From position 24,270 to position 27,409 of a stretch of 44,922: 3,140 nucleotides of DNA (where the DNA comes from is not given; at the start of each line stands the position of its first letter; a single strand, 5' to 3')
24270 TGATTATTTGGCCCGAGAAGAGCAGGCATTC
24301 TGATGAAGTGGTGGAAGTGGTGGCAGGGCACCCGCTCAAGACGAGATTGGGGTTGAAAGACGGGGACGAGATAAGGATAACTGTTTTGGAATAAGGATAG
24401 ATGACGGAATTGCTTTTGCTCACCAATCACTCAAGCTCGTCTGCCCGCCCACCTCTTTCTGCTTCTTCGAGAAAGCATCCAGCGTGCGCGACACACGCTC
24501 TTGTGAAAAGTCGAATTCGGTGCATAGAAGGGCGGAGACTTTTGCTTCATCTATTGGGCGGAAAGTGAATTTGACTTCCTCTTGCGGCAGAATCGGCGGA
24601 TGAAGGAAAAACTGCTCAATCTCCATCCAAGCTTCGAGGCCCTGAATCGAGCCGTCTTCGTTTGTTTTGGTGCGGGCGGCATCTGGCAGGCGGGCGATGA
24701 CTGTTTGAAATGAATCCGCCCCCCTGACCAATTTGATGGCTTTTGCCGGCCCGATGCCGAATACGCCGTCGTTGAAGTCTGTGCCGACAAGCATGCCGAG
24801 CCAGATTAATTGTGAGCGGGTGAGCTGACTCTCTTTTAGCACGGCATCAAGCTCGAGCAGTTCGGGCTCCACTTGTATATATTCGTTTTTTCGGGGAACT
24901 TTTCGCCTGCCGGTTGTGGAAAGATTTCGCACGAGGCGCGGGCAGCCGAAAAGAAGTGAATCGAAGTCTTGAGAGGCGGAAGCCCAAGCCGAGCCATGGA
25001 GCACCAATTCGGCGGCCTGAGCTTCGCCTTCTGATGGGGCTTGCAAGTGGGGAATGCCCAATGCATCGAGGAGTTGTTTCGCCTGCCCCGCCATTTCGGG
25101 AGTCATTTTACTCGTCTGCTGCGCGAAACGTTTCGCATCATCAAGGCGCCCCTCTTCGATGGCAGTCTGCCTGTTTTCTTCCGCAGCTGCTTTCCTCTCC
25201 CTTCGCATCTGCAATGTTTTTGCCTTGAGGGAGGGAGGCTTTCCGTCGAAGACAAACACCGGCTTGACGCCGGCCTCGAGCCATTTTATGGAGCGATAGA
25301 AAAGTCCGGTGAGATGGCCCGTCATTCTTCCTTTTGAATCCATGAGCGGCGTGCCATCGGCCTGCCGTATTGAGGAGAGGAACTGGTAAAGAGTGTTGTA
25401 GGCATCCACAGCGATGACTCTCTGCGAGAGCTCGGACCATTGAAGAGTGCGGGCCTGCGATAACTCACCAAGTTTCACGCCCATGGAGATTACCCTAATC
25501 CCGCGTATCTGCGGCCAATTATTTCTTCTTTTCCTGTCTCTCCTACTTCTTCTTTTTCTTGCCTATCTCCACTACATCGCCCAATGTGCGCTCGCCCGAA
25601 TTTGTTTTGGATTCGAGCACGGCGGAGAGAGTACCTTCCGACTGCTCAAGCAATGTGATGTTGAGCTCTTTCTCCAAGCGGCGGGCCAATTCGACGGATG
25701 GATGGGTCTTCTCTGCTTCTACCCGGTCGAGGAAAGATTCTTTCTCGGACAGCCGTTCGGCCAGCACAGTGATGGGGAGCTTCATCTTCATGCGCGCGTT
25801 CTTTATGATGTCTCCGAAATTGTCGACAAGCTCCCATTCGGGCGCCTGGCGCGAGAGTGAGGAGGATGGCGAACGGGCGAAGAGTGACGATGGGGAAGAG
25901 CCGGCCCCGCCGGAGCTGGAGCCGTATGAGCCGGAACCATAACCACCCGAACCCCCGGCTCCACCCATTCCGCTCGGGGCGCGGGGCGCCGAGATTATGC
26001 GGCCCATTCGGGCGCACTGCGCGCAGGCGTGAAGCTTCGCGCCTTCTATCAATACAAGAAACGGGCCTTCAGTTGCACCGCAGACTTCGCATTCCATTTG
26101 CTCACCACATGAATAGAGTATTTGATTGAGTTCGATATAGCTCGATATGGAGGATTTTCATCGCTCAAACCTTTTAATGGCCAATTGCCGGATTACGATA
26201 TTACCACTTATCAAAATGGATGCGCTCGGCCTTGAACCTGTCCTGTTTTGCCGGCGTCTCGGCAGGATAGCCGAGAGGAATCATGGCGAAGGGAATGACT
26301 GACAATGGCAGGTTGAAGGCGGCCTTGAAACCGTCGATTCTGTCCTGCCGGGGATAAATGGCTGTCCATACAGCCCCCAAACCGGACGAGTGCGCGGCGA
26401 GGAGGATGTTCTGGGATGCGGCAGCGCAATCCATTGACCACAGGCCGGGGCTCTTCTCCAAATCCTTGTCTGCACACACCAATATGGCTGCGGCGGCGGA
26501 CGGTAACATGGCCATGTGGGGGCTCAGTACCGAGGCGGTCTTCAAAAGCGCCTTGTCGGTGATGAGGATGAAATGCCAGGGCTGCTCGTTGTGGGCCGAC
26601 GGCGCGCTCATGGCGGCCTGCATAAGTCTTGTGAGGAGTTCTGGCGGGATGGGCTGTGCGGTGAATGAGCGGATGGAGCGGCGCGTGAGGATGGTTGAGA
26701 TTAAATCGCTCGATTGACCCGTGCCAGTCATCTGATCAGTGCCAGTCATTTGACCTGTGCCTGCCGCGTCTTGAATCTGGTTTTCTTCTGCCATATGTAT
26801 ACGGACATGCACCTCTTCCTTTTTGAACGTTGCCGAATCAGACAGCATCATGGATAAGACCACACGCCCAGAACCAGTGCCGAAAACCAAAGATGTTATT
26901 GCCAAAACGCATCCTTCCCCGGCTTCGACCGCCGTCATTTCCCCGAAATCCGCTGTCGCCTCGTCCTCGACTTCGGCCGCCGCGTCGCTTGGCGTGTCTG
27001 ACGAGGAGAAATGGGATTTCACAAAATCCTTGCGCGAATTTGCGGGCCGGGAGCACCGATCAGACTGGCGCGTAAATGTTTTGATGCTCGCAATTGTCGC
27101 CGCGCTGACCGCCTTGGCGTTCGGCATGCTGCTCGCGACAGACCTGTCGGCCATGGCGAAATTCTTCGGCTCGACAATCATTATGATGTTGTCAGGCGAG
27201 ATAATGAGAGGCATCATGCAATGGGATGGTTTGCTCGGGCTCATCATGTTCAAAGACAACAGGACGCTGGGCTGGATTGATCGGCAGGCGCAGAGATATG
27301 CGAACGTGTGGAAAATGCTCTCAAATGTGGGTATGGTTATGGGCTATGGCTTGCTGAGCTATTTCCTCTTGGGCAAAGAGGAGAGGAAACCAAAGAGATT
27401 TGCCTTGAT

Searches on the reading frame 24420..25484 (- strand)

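Call 79: search_protein_families(library=pfam, proteins=[window:24420-25484:-], max_evalue=0.001)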
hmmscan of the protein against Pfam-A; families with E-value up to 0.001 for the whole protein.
window:24420-25484:- (354 aa): 2 families
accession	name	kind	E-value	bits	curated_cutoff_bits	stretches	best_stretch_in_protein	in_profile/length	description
PF00867.23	XPG_I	-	2.2e-24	86.1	24.9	1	143-236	1-89/89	XPG I-region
PF00752.23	XPG_N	-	5e-20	72.3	22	1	10-100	15-100/101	XPG N-terminal domain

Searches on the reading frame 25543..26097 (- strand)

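Call 79: search_protein_families(library=pfam, proteins=[window:25543-26097:-], max_evalue=0.001)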
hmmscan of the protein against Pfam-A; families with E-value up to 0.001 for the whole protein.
window:25543-26097:- (184 aa): 1 family
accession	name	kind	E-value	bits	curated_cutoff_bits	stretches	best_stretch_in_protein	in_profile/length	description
PF01381.28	HTH_3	-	6.9e-07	29.7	23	1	98-151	1-54/55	Helix-turn-helix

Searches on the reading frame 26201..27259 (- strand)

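Call 79: search_protein_families(library=pfam, proteins=[window:26201-27259:-], max_evalue=0.001)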
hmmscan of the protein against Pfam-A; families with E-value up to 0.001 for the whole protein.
window:26201-27259:- (352 aa): 2 families
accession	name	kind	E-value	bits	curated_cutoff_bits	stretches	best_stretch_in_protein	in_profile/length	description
PF00881.29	Nitroreductase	-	1.6e-24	87.4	23.5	2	190-243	1-51/167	Nitroreductase family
PF14512.11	TM1586_NiRdase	-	7.4e-11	42.5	27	1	208-237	159-188/215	Putative TM nitroreductase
